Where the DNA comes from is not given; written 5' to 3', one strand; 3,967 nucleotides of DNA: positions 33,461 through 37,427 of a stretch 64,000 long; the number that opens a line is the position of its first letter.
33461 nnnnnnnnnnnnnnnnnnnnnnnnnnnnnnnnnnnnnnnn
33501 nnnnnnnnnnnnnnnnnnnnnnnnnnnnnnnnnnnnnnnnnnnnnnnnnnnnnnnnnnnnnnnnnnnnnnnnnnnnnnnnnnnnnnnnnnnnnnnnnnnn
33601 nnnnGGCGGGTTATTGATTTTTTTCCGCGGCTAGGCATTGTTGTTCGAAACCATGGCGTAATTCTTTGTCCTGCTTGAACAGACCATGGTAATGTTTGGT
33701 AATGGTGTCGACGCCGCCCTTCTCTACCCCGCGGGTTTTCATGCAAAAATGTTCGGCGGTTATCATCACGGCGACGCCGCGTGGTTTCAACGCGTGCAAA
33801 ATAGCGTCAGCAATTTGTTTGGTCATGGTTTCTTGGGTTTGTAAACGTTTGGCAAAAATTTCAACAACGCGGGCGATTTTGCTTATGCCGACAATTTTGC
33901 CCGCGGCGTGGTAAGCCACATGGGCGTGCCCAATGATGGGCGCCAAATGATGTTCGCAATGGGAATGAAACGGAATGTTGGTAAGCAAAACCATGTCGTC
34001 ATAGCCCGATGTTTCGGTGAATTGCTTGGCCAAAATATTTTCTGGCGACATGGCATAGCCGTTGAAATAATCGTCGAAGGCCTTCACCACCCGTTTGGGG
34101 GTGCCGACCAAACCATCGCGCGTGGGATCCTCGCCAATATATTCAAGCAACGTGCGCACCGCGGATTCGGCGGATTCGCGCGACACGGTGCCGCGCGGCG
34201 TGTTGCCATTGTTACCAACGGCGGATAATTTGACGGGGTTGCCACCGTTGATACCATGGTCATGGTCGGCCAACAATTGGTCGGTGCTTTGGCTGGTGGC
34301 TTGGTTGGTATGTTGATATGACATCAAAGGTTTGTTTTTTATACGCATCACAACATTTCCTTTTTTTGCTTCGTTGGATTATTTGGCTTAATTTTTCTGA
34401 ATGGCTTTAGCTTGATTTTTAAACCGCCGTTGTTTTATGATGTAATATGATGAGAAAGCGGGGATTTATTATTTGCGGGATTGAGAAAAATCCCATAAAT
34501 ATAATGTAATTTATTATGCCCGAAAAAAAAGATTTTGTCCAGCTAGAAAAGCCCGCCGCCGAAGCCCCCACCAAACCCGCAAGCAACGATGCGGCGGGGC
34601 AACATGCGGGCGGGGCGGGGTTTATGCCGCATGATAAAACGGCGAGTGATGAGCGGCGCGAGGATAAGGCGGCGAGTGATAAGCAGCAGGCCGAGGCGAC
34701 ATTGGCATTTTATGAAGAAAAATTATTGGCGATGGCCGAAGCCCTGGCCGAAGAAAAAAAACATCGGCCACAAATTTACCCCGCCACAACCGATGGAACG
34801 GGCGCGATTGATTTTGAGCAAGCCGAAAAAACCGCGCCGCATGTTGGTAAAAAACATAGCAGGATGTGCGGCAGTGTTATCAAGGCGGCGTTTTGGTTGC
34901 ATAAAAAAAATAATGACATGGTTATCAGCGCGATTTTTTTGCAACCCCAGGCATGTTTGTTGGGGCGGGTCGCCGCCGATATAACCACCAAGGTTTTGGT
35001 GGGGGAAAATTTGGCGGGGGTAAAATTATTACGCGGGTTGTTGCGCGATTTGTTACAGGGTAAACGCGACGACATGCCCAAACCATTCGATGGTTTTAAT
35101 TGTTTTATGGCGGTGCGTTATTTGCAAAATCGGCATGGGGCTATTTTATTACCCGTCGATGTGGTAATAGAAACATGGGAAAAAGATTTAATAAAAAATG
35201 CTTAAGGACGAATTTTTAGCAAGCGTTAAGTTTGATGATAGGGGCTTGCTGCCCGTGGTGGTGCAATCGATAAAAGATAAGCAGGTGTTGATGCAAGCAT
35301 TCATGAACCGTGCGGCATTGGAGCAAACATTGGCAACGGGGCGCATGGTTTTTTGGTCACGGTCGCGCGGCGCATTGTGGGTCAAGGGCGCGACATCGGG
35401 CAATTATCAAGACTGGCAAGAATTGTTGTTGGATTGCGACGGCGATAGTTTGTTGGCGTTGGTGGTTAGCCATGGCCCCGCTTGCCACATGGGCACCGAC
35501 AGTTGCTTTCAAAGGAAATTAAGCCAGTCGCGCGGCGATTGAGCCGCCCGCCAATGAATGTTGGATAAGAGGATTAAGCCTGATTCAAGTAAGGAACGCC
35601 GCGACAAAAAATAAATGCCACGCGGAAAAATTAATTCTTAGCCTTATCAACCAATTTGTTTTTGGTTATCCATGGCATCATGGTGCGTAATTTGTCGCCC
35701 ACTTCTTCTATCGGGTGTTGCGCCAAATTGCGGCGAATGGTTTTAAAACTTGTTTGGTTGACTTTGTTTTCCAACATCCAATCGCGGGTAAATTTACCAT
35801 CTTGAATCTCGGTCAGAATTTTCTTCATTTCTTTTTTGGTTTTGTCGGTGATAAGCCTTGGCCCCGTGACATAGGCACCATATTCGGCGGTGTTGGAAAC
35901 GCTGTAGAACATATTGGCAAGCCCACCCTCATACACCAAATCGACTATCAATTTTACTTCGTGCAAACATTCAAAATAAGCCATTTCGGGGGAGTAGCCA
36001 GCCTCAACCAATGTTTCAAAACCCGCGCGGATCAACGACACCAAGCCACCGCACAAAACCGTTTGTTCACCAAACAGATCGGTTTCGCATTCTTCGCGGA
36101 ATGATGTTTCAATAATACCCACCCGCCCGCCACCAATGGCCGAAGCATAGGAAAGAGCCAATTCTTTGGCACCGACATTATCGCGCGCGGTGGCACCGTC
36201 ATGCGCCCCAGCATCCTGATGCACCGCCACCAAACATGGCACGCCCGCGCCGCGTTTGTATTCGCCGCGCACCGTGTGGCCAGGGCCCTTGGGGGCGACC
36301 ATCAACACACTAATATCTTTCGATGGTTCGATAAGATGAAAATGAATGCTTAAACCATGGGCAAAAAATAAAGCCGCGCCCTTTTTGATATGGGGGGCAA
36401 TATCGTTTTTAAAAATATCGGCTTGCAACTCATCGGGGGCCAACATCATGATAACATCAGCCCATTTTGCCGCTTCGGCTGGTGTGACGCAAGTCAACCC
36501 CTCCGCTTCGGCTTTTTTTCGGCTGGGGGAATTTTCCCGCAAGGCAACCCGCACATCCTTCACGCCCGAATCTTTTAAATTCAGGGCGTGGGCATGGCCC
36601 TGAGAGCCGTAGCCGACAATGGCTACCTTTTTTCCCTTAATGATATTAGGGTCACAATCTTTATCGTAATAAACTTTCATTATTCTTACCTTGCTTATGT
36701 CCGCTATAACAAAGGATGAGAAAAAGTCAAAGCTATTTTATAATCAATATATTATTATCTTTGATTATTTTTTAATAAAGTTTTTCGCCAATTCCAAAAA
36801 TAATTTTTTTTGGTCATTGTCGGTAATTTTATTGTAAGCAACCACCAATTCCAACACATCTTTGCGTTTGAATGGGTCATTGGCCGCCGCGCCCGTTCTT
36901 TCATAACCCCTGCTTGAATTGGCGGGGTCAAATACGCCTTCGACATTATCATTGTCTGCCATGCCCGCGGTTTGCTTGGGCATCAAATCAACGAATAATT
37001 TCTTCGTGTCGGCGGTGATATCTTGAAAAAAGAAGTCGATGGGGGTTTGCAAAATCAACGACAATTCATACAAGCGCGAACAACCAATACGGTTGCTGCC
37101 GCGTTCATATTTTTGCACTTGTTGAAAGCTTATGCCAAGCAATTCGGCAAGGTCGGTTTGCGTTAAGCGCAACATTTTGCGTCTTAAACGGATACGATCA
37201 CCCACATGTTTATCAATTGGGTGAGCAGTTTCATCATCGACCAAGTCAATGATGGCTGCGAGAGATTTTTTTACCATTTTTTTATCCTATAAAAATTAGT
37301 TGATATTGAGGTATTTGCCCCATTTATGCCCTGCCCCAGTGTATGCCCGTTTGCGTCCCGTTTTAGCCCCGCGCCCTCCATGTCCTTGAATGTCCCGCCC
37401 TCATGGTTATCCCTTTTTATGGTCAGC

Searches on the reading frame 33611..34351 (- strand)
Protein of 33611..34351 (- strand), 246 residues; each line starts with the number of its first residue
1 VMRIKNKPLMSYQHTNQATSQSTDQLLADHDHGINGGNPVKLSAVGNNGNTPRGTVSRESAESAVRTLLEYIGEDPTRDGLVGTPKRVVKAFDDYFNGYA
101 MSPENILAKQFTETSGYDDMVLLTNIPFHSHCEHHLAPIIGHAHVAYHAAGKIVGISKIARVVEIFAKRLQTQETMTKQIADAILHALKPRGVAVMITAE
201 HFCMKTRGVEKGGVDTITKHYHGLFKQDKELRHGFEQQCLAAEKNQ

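Call 73: search_protein_families(library=pfam, proteins=[window:33611-34351:-], max_evalue=0.00001)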
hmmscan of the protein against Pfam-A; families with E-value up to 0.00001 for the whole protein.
window:33611-34351:- (246 aa): 1 family
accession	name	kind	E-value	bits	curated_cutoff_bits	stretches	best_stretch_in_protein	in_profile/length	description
PF01227.27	GTP_cyclohydroI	-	6.5e-70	234.6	27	1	62-237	2-176/179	GTP cyclohydrolase I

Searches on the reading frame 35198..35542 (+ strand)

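Call 73: search_protein_families(library=pfam, proteins=[window:35198-35542:+], max_evalue=0.00001)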
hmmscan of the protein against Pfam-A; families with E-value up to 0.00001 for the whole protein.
window:35198-35542:+ (114 aa): 1 family
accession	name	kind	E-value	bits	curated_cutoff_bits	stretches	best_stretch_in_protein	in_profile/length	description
PF01502.23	PRA-CH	-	2.6e-31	107.7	27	1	32-105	1-74/74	Phosphoribosyl-AMP cyclohydrolase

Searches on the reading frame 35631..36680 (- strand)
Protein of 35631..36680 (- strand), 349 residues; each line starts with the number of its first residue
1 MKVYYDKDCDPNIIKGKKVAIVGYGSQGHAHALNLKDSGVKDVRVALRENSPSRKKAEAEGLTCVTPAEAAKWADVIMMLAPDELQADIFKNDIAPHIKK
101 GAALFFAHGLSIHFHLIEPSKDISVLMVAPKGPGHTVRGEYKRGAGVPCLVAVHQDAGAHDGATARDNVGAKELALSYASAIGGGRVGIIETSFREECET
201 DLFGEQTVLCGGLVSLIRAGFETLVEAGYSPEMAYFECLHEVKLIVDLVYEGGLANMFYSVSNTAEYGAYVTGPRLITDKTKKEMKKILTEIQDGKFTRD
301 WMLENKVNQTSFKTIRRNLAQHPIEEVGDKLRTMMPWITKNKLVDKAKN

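Call 73: search_protein_families(library=pfam, proteins=[window:35631-36680:-], max_evalue=0.00001)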
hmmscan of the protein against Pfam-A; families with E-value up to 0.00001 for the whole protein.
window:35631-36680:- (349 aa): 3 families
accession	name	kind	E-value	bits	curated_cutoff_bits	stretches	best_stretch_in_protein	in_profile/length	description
PF07991.19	KARI_N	-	1.5e-67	226.8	20.6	1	14-188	2-165/165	Acetohydroxy acid isomeroreductase, NADPH-binding domain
PF01450.25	KARI_C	-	1e-65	220.9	29.1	1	194-337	1-144/144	Ketol-acid reductoisomerase, C-terminal domain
PF02826.25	2-Hacid_dh_C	-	4e-07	30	25.1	1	12-103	32-122/178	D-isomer specific 2-hydroxyacid dehydrogenase, NAD binding domain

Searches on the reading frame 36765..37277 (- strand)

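Call 73: search_protein_families(library=pfam, proteins=[window:36765-37277:-], max_evalue=0.00001)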
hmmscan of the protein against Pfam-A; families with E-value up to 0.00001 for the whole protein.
window:36765-37277:- (170 aa): 1 family
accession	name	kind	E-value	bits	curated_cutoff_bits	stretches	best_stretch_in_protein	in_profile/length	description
PF01381.28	HTH_3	-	3.8e-11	43.3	23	1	29-83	1-55/55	Helix-turn-helix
